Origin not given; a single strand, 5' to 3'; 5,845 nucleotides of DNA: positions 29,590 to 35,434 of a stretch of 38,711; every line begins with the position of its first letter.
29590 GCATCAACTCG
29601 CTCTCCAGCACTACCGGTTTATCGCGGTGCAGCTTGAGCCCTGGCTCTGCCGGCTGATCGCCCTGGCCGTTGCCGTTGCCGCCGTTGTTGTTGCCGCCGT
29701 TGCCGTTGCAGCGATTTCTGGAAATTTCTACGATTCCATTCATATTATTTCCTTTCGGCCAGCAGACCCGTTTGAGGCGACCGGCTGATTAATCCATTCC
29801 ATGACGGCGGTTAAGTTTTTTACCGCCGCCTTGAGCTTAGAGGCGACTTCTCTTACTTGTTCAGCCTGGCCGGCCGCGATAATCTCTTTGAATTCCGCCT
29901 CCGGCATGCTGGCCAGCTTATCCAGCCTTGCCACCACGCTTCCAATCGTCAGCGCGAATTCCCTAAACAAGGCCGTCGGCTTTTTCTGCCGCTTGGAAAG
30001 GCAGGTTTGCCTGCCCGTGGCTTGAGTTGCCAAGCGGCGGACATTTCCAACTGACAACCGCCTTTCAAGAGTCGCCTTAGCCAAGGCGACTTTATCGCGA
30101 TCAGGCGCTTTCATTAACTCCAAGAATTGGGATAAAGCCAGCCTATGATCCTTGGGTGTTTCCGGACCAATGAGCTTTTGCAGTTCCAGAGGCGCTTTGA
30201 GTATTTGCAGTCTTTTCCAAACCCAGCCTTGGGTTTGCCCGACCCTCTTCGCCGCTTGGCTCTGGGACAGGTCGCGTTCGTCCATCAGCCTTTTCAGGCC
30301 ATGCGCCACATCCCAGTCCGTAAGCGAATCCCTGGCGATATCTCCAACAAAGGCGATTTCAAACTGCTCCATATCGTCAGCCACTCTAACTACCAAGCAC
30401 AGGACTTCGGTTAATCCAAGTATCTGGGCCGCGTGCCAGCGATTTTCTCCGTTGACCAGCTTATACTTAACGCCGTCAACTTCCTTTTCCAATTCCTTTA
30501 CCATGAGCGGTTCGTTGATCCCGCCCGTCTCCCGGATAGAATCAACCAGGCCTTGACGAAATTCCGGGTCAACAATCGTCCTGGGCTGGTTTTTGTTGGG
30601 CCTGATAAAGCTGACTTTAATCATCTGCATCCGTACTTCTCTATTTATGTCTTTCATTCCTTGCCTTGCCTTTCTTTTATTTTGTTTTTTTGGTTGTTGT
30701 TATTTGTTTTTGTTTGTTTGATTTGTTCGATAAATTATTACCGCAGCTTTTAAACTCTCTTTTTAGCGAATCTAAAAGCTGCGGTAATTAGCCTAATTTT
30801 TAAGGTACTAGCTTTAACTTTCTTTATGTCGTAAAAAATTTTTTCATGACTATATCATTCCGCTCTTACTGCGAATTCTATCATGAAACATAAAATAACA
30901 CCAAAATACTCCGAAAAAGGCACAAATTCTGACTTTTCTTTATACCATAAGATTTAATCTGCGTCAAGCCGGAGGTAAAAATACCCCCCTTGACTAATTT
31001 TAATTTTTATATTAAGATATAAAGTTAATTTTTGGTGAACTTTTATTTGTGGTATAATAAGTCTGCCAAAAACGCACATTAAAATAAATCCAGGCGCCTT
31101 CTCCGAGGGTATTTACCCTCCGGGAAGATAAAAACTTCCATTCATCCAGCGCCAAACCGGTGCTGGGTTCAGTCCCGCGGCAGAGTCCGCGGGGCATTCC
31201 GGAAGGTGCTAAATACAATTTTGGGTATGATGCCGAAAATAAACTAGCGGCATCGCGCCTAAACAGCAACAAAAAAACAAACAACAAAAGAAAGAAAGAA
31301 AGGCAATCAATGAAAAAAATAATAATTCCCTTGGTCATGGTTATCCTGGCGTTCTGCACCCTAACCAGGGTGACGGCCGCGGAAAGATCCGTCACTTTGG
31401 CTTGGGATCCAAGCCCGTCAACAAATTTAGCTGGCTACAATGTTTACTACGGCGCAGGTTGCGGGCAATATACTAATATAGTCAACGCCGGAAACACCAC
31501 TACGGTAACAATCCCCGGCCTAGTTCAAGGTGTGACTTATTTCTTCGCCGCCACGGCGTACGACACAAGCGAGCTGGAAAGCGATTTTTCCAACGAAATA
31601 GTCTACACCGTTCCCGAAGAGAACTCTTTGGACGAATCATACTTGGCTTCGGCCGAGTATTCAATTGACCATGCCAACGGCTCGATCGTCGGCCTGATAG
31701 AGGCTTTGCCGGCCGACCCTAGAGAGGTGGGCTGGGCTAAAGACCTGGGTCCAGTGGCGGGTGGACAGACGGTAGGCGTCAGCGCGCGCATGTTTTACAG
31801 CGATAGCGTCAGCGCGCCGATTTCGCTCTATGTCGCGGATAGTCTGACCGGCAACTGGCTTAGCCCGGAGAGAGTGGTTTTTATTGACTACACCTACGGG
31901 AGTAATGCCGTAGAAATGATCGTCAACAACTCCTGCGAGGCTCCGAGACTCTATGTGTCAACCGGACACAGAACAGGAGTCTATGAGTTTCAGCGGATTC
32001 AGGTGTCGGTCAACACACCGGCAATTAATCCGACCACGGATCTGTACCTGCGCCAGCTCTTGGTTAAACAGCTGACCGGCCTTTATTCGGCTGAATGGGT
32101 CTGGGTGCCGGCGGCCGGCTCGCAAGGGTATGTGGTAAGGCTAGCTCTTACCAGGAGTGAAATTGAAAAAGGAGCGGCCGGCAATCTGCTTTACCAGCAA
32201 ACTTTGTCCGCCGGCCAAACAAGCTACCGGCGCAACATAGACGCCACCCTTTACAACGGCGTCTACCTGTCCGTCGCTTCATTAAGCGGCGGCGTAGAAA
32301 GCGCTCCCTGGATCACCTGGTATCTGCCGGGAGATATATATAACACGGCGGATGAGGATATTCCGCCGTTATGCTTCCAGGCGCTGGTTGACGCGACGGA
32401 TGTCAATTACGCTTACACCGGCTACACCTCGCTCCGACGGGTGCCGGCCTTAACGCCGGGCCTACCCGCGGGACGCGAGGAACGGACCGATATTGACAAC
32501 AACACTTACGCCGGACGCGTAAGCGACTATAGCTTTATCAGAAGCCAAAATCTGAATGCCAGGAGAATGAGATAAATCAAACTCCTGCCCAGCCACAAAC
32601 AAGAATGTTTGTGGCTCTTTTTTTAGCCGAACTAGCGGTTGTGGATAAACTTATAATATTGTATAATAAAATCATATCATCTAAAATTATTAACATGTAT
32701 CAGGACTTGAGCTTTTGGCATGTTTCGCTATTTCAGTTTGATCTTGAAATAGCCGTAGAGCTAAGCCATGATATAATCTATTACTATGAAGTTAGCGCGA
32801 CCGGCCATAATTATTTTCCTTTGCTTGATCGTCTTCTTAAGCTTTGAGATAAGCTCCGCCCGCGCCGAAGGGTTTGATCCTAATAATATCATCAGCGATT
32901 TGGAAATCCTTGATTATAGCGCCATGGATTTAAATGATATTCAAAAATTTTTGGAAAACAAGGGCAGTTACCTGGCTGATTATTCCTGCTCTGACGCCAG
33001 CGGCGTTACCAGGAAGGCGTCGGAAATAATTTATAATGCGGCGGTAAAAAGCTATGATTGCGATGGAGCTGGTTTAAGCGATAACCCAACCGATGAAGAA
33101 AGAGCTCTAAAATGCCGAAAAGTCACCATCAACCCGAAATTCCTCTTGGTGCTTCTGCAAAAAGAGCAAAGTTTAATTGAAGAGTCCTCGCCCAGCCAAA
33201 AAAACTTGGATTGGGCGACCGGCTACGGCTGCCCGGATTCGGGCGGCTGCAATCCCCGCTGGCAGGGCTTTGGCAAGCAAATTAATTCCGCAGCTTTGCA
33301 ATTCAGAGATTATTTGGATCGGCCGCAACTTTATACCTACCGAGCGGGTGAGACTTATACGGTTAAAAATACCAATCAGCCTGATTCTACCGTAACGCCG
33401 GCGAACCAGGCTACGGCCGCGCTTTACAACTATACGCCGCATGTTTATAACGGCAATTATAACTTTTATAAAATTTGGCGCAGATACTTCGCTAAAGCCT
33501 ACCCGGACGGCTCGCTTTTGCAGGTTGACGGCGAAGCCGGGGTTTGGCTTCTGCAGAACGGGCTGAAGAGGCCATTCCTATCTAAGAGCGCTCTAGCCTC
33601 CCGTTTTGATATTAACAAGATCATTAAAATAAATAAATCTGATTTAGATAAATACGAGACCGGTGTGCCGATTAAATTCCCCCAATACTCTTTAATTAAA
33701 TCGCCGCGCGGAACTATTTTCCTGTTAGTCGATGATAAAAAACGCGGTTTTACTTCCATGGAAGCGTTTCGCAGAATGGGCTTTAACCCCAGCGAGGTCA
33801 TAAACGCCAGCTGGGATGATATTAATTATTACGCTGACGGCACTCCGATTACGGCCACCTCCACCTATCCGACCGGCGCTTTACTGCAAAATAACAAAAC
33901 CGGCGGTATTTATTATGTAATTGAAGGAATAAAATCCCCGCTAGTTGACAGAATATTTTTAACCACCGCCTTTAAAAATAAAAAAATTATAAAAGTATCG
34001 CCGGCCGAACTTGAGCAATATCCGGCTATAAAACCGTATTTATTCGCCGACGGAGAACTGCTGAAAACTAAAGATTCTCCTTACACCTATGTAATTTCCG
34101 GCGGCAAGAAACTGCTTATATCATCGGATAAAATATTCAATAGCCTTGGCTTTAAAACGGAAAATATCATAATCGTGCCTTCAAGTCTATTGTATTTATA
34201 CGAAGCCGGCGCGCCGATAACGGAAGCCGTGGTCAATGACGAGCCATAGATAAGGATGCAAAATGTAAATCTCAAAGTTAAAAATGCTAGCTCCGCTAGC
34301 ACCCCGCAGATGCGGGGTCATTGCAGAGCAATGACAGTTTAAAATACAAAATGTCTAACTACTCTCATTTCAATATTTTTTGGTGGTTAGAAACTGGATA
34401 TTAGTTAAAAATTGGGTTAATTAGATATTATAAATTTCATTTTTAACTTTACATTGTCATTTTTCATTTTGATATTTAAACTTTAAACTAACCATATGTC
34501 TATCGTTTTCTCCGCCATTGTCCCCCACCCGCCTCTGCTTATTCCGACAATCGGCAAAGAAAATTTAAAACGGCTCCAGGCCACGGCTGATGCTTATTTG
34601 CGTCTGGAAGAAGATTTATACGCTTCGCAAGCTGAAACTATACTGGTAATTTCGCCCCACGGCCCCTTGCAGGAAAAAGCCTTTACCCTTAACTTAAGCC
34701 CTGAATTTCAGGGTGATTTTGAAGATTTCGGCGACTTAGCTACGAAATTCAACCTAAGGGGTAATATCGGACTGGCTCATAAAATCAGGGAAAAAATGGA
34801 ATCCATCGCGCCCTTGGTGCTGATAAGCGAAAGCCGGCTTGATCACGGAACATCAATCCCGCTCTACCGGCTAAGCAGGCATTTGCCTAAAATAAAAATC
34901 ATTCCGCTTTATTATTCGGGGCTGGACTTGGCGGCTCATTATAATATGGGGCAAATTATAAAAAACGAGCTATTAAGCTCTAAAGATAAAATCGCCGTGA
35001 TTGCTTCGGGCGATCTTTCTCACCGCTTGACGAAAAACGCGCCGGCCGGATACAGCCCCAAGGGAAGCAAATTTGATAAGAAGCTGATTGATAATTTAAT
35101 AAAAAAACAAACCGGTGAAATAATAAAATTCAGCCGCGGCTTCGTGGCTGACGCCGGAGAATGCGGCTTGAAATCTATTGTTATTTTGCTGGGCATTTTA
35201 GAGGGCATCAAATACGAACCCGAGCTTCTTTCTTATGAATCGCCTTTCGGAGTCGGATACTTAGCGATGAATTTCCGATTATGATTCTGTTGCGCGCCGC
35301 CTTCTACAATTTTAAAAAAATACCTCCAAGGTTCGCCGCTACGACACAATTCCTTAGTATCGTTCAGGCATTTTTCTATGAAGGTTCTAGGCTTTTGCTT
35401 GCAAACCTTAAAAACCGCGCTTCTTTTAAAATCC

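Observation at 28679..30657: ParB-like CTPase translationally coupled to a sensor-less sigma54-type activator: candidate new regulatory system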

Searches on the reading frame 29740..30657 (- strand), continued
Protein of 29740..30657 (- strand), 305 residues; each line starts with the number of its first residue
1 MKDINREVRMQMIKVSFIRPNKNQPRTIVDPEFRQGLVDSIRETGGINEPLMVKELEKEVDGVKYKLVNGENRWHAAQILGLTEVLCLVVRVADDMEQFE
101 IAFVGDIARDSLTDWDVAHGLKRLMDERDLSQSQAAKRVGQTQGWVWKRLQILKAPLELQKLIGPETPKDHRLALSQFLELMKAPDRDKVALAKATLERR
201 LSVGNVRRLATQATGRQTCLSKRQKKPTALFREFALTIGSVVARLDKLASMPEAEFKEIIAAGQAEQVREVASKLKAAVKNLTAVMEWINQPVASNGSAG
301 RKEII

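Call 99: search_protein_families(library=pfam, proteins=[L180:4372-5943:+, L180:7452-8639:+, L180:2694-3518:+, L180:2102-2725:+, L180:8597-9085:+, L193:3689-6013:+, L193:7298-8449:+, L193:2653-3966:+, L193:10810-12633:-, L193:9663-10454:-], max_evalue=0.001)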
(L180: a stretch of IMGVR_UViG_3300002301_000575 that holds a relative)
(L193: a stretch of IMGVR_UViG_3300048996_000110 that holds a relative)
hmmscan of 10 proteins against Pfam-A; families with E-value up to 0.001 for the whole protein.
L180:4372-5943:+ (523 aa): 2 families
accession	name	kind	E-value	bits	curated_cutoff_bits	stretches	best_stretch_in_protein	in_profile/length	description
PF06074.18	Portal_Mu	-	1.1e-32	114.1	23.9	1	83-450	2-333/336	Portal protein of Mu bacteriophage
PF21919.2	P23-45_portal_barrel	-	1.1e-09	37.8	27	1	82-312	56-284/448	Phage P23-45 portal protein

L180:7452-8639:+ (395 aa): 1 family
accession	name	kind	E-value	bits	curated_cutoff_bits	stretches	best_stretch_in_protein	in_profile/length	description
PF04233.19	Phage_Mu_F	-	1.6e-10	42.2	29.6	1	257-369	4-97/112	Phage Mu protein F like protein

L180:2694-3518:+ (274 aa): 1 family
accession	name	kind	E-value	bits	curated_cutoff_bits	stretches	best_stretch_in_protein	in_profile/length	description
PF00112.29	Peptidase_C1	-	1.8e-15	58.1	20.7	1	51-253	7-202/220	Papain family cysteine protease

L180:2102-2725:+ (207 aa): 0 families

L180:8597-9085:+ (162 aa): 1 family
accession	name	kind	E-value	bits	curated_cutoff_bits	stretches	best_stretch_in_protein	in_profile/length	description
PF00959.24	Phage_lysozyme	-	5.6e-33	114.4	22.3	1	27-152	3-125/125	Phage lysozyme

L193:3689-6013:+ (774 aa): 1 family
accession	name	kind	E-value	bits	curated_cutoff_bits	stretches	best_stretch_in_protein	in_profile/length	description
PF02195.25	ParB_N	-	0.00034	21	26.3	1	104-169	4-67/95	ParB N-terminal domain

L193:7298-8449:+ (383 aa): 1 family
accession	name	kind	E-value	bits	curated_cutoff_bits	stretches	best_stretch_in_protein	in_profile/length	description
PF22022.2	Phage_int_M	-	0.00034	21.2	27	1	106-179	22-95/96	Phage integrase central domain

L193:2653-3966:+ (437 aa): 1 family
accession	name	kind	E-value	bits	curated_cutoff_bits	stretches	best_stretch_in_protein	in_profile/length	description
PF00078.32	RVT_1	-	1.2e-14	54.9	29.6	1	125-339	8-187/205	Reverse transcriptase (RNA-dependent DNA polymerase)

L193:10810-12633:- (607 aa): 0 families

L193:9663-10454:- (263 aa): 1 family
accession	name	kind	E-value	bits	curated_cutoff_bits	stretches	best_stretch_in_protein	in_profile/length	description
PF02086.21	MethyltransfD12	-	2.6e-26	93.3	22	1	8-238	1-253/253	D12 class N6 adenine-specific DNA methyltransferase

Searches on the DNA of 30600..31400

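Call 93: search_rna_families(source=window, start=30600, end=31400, threshold=evalue, max_evalue=1)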
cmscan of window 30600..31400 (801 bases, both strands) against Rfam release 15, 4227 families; matches with E-value up to 1: 4.
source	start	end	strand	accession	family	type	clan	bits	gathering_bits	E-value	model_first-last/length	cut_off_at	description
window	30735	30790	-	RF03605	MIR4221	Gene; miRNA;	-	23.2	100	0.047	1-132/132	no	MIR4221 microRNA precursor family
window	30728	30791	-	RF00837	mir-251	Gene; miRNA;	CL00135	21.9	45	0.072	1-61/61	no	microRNA mir-251 microRNA precursor family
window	30736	30787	-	RF04130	MIR7996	Gene; miRNA;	-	21.2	119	0.32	1-190/190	no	MIR7996 microRNA precursor family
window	31281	31353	+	RF01675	CrcZ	Gene; sRNA;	-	16.5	95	0.041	1-398/398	no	Pseudomonas sRNA CrcZ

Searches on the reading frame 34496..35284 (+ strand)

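Call 10: search_protein_families(library=pfam, proteins=[window:34496-35284:+], max_evalue=0.001)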
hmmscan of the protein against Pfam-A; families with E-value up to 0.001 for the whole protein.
window:34496-35284:+ (262 aa): 2 families
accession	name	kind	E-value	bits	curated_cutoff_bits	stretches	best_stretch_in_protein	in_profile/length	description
PF02900.23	LigB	-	5.3e-37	127.8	26.3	1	8-255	4-266/269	Catalytic LigB subunit of aromatic ring-opening dioxygenase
PF01875.22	Memo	-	2.2e-07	30.8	27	1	98-248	101-250/269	Memo-like protein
